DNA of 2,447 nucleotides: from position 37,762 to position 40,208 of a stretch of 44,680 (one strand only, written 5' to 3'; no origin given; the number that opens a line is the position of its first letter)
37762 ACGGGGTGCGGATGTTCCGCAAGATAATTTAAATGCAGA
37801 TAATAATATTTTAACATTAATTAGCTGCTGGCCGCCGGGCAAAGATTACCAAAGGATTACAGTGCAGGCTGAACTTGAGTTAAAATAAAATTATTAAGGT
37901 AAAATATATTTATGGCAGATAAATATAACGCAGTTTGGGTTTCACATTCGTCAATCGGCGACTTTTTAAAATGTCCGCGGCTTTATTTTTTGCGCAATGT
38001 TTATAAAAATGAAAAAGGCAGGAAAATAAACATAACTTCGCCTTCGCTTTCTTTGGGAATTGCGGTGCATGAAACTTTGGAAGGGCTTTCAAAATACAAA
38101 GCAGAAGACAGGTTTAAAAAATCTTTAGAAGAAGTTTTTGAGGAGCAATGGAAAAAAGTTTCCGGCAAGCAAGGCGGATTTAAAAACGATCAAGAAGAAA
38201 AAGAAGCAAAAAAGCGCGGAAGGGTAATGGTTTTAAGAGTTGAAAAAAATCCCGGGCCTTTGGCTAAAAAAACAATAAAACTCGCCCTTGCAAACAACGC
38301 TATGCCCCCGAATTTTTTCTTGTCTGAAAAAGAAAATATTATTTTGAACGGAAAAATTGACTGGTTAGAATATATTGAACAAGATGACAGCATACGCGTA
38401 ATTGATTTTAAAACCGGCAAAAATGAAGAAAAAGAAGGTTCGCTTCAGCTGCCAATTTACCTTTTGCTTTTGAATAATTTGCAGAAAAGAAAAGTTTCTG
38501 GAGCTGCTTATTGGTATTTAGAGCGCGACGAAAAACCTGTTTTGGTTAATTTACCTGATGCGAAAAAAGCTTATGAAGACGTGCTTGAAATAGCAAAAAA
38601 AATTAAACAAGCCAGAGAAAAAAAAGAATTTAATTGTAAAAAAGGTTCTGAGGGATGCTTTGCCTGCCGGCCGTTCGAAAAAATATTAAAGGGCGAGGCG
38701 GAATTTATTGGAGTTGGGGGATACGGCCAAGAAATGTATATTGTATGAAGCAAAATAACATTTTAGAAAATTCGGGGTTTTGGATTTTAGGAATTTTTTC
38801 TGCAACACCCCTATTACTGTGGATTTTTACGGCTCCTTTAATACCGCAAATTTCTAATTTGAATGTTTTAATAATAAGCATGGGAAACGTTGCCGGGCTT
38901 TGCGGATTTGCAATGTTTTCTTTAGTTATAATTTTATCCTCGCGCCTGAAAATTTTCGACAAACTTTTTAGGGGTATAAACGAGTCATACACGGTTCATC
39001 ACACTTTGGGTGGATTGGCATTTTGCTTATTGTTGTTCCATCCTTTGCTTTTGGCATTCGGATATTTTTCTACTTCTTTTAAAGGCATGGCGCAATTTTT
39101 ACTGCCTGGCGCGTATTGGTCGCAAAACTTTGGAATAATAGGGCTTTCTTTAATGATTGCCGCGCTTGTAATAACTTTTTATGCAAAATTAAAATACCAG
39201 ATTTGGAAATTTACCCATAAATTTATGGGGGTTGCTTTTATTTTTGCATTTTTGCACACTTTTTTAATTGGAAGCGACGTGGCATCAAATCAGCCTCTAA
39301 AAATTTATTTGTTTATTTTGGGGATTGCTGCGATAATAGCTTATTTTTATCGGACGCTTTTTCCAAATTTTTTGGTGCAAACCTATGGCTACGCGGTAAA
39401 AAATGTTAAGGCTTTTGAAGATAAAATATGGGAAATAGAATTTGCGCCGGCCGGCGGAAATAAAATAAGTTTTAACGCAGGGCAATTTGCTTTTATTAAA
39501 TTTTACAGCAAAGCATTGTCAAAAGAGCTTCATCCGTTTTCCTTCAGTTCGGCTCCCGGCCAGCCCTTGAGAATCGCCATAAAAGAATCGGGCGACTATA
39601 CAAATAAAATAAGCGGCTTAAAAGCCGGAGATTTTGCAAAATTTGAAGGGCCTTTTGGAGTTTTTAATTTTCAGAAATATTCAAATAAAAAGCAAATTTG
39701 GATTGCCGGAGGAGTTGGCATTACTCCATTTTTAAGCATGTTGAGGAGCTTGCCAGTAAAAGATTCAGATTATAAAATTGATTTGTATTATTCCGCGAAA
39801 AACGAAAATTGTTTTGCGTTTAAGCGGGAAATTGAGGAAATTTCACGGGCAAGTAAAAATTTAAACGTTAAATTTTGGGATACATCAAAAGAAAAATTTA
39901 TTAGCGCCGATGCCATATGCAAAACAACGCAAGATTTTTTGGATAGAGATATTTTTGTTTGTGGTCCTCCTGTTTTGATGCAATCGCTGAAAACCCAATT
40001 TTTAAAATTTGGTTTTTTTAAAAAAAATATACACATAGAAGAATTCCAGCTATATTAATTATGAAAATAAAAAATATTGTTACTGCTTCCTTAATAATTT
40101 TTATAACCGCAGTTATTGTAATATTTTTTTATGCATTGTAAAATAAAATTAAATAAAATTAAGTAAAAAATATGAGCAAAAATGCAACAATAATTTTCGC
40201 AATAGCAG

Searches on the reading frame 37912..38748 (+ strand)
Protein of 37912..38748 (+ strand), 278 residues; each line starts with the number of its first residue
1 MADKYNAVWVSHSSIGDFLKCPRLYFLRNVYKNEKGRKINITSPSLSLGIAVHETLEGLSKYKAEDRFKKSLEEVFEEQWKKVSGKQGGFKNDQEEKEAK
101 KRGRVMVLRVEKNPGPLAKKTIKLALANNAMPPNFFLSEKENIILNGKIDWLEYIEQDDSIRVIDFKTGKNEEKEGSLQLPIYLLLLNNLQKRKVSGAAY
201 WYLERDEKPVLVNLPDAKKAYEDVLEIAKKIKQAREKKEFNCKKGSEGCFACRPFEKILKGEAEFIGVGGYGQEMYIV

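Call 71: search_protein_families(library=pfam, proteins=[window:37912-38748:+], max_evalue=0.001)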
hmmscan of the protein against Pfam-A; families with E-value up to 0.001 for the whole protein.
window:37912-38748:+ (278 aa): 2 families
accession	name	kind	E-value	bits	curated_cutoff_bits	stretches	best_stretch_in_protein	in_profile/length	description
PF12705.13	PDDEXK_1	-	2.9e-26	93.4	22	1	10-252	2-240/247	PD-(D/E)XK nuclease superfamily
PF01930.23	Cas_Cas4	-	5.4e-09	36.8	22.7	1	141-252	48-152/160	Domain of unknown function DUF83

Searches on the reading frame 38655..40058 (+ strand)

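Call 71: search_protein_families(library=pfam, proteins=[window:38655-40058:+], max_evalue=0.001)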
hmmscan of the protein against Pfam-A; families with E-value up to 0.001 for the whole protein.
window:38655-40058:+ (467 aa): 5 families
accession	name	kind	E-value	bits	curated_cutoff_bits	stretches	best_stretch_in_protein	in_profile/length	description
PF00175.26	NAD_binding_1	-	6.7e-13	49.7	22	1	350-445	2-107/109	Oxidoreductase NAD-binding domain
PF01794.25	Ferric_reduct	-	1.2e-10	42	28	1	80-198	1-120/121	Ferric reductase like transmembrane component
PF08022.18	FAD_binding_8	-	2.1e-06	28.2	22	1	249-320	7-79/109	FAD-binding domain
PF08030.17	NAD_binding_6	-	2.4e-06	28.1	22.2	1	350-415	7-80/156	Ferric reductase NAD binding domain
PF00970.30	FAD_binding_6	-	0.0002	22.1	21.1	1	268-338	25-98/99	Oxidoreductase FAD-binding domain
